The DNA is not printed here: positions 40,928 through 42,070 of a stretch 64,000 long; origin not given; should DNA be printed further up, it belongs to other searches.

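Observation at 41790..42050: Second copy of the Cys-rich module sits directly upstream of an orphan N6-adenine DNA methyltransferase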

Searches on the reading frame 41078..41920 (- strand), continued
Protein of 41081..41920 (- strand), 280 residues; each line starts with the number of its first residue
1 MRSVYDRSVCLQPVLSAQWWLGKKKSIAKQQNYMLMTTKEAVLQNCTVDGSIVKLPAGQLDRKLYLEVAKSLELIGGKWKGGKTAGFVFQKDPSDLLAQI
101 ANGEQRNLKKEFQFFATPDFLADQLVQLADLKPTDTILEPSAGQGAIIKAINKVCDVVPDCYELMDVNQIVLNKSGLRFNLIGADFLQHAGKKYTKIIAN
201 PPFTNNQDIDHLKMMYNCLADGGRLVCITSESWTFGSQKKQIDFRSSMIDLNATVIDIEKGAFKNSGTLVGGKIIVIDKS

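Call 79: fold_search(model_id=the predicted structure, library=pdb)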
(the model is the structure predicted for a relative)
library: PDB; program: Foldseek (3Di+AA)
matches with E <= 10: 1927; with E <= 0.001: 1024
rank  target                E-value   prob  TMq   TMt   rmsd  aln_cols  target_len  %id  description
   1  2okc_B                2.2e-09  1.00  0.57  0.35  11.1       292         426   15  Crystal structure of Type I restriction enzyme StySJI M protein (NP_813429.1) from Bacteroides thetaiotaomicron VPI-54 (released 2007-01-30)
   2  3tma                  4.4e-09  1.00  0.51  0.39  12.8       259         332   17  Crystal structure of TrmN from Thermus thermophilus (released 2012-03-14)
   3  7qw5_A                5.3e-09  1.00  0.53  0.26   4.3       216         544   21  Adenine-specific DNA methyltransferase M.BseCI complexed with AdoHcy and cognate unmethylated DNA duplex (released 2023-01-25)
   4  7eew_A                7.7e-09  1.00  0.55  0.24  12.0       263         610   16  Crystal structure of the intact MTase from Vibrio vulnificus YJ016 in complex with the DNA-mimicking Ocr protein and t (released 2022-03-23)
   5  3v97_A                1.1e-08  1.00  0.44  0.18   5.1       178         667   13  Crystal structure of bifunctional methyltransferase YcbY (RlmLK) from Escherichia coli, SAH binding (released 2012-02-29)
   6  8x44_A                1.3e-08  1.00  0.51  0.47   4.1       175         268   18  Crystal structure of DIMT1 in complex with 5'-methylthioadenosine from Pyrococcus horikoshii (FormI) (released 2024-08-28)
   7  4kwc                  1.7e-08  1.00  0.44  0.42   8.4       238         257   13  Structure of the plantazolicin methyltransferase BpumL in complex with SAH (released 2013-07-24)
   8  7lt5_C                2.1e-08  1.00  0.52  0.24   8.4       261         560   18  CamA Adenine Methyltransferase Complexed to Cognate Substrate DNA and Cofactor SAH (released 2021-05-19)
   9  2okc_A                2.1e-08  1.00  0.54  0.33  11.4       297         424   14  Crystal structure of Type I restriction enzyme StySJI M protein (NP_813429.1) from Bacteroides thetaiotaomicron VPI-54 (released 2007-01-30)
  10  7vs4_A                2.2e-08  1.00  0.58  0.30  11.8       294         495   17  Crystal structure of PacII_M1M2S-DNA(m6A)-SAH complex (released 2022-11-30)
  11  7qw7_A                3.1e-08  1.00  0.54  0.26   4.1       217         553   18  Adenine-specific DNA methyltransferase M.BseCI complexed with AdoHcy and cognate fully methylated DNA duplex (released 2023-01-25)
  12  5dm4                  3.1e-08  1.00  0.44  0.42   9.0       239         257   12  Crystal structure of the plantazolicin methyltransferase BpumL in complex with pentazolic desmethylPZN analog and SAH (released 2015-09-23)
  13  8x4i                  3.3e-08  1.00  0.54  0.50   8.2       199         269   18  Crystal structure of the D117A mutant of DIMT1 in complex with 5'-methylthioadenosine from Pyrococcus horikoshii (released 2024-08-28)
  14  8x4g_A                3.5e-08  1.00  0.50  0.46   3.8       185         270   18  Crystal structure of the D117A mutant of DIMT1 from Pyrococcus horikoshii (released 2024-08-28)
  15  8x41_A                3.7e-08  1.00  0.52  0.48   3.9       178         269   18  Crystal structure of DIMT1 in complex with 5'-methylthioadenosine and adenosine from Pyrococcus horikoshii (released 2024-08-28)
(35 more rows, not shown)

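Call 91: list_cluster_members(proteins=[window:41818-42045:-, window:41818-42042:-, window:41081-41920:-])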
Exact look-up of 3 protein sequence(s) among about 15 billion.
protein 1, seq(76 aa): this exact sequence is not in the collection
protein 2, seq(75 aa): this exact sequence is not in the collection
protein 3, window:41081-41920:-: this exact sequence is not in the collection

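Call 92: find_encoding_contigs(protein=P0004, flank=2500, max_places=2)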
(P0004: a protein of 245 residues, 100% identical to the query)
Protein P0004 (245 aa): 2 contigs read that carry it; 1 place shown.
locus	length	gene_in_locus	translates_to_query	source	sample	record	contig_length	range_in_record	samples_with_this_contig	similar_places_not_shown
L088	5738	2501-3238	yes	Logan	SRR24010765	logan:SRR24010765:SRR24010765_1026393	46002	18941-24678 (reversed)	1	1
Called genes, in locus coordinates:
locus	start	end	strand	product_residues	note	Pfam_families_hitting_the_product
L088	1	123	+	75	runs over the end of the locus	-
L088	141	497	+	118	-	-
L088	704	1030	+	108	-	-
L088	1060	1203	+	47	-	-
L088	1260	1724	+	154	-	-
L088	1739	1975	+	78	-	-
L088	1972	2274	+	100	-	-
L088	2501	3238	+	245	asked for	-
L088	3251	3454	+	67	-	-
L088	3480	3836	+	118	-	-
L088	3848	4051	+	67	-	-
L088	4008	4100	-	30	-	-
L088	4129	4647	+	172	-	-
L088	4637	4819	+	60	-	-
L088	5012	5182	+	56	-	-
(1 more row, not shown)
